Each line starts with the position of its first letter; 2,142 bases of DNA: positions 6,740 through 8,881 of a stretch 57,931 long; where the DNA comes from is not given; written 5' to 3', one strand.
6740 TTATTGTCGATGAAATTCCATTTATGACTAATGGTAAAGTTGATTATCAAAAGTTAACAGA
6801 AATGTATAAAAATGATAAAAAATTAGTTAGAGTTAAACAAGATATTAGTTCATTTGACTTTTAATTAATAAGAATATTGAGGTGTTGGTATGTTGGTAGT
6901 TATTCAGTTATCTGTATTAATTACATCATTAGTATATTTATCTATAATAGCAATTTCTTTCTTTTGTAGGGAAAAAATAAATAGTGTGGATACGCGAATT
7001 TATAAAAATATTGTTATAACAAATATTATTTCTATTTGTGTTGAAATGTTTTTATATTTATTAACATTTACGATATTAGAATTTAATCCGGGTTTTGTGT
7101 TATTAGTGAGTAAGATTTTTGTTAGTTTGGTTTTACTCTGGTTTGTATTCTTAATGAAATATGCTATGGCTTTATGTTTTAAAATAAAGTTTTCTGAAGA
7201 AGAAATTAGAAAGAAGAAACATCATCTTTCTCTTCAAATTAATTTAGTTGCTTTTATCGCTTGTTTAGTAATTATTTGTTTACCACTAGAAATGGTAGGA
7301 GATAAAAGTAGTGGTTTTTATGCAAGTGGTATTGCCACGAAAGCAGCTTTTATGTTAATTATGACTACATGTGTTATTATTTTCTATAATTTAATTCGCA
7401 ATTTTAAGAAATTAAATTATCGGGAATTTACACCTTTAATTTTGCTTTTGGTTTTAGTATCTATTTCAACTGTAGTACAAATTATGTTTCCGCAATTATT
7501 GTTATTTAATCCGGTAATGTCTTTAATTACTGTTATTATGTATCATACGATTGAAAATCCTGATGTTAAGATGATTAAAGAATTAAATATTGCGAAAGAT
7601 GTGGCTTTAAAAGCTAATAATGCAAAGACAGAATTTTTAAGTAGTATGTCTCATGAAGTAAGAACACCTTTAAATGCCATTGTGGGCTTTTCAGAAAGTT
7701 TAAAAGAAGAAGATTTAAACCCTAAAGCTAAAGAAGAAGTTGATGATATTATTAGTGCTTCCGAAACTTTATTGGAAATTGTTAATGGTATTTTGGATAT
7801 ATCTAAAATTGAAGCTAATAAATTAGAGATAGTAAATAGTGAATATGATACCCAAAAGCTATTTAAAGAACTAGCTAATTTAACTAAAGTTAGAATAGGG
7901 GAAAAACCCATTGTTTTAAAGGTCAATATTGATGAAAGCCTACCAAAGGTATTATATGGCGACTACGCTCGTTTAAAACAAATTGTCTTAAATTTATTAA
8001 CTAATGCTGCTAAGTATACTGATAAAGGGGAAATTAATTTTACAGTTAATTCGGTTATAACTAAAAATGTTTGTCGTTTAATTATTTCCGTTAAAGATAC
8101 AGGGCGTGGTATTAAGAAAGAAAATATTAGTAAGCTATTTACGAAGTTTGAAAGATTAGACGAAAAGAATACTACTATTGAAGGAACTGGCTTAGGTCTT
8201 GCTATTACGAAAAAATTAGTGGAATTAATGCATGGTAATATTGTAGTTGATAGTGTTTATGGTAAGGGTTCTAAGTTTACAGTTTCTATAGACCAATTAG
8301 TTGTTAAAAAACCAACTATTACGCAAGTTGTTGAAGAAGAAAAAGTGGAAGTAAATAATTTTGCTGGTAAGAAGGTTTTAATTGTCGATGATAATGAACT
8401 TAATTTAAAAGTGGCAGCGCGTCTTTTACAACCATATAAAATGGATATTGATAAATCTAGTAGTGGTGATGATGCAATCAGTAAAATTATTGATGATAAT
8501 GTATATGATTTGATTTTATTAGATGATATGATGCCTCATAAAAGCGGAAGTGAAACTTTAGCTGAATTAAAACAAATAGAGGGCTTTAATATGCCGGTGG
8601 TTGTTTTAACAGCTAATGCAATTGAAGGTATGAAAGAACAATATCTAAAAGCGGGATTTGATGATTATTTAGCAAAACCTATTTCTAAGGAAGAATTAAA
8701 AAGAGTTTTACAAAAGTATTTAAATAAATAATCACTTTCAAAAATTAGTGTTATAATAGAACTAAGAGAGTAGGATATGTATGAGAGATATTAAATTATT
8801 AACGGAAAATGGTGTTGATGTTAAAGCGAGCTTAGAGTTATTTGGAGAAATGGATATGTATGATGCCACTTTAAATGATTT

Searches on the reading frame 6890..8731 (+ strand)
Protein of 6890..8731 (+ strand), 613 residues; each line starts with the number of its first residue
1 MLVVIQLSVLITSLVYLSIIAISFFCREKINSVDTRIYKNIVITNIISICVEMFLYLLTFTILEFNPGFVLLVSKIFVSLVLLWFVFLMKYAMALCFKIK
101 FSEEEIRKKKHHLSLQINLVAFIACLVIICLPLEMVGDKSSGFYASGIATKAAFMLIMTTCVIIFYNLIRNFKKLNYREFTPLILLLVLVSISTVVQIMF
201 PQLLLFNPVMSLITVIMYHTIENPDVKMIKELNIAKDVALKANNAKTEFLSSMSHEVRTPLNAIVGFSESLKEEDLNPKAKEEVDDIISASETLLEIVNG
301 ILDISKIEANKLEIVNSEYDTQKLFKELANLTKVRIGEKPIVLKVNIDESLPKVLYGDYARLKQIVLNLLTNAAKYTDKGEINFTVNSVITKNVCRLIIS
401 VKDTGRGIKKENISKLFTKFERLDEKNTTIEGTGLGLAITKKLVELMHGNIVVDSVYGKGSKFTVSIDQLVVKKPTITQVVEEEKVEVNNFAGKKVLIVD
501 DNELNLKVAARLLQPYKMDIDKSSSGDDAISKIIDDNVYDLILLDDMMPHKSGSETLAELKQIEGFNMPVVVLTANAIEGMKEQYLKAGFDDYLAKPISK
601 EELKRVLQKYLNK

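Call 33: search_protein_families(library=ncbifam, proteins=[window:6890-8731:+], max_evalue=0.001)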
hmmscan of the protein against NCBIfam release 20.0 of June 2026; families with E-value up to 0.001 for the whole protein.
window:6890-8731:+ (613 aa): 137 families (the best 25 are shown)
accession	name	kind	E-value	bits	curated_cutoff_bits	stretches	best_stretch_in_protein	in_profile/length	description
TIGR02956.1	TMAO_torS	equivalog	8.3e-97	325.4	676.5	1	230-612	448-821/967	TMAO reductase system sensor histidine kinase/response regulator TorS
NF008318.0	PRK11107.1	equivalog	1.9e-83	281.1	890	2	220-482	268-530/920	two-component sensor histidine kinase BarA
NF008302.0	PRK11091.1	equivalog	1.2e-82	278.4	838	1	234-612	271-644/779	aerobic respiration two-component sensor histidine kinase ArcB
NF041947.1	LuxQ_Vibrio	equivalog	9.3e-81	271.9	1200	1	231-611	457-839/843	quorum-sensing autoinducer 2 sensor kinase/phosphatase LuxQ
NF011874.0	PRK15347.1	equivalog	2.2e-74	251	852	2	217-467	369-612/921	two component system sensor kinase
NF038297.2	hybrid_HK_HrmK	equivalog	2.3e-68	231.4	725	1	232-610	221-607/607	hybrid histidine kinase/response regulator HrmK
NF008099.0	PRK10841.1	equivalog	6.6e-67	226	920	2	226-479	450-700/949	two-component system sensor histidine kinase RcsC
NF008543.0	PRK11466.1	equivalog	6.3e-61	206.3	982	1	231-612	429-799/914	TMAO reductase system sensor histidine kinase/response regulator TorS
NF045901.1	HisKinLetSLeg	equivalog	3.9e-59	200.5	1650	2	231-508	278-551/906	two-component system sensor histidine kinase LetS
NF041832.1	near_NosP_CTERM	subfamily_domain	1.4e-57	195.5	400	1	241-610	2-369/370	NahK/ErcS family hybrid sensor histidine kinase/response regulator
NF046044.1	PnpS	equivalog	5.6e-52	177.1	400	1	241-467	165-389/390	two-component system histidine kinase PnpS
TIGR02966.1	phoR_proteo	equivalog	4.7e-44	150.8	334.2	1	231-466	97-332/333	phosphate regulon sensor histidine kinase PhoR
NF047465.1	hybrid_HK_LvrA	exception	6.2e-44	150.2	1200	1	241-605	197-578/819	hybrid histidine kinase/response regulator LvrA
NF007420.1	PRK09959.1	equivalog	2.9e-42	144.4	1995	1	227-608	693-1071/1197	acid-sensing system histidine kinase EvgS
NF033092.0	HK_WalK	equivalog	1.8e-39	135.8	725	1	241-467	367-592/594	cell wall metabolism sensor histidine kinase WalK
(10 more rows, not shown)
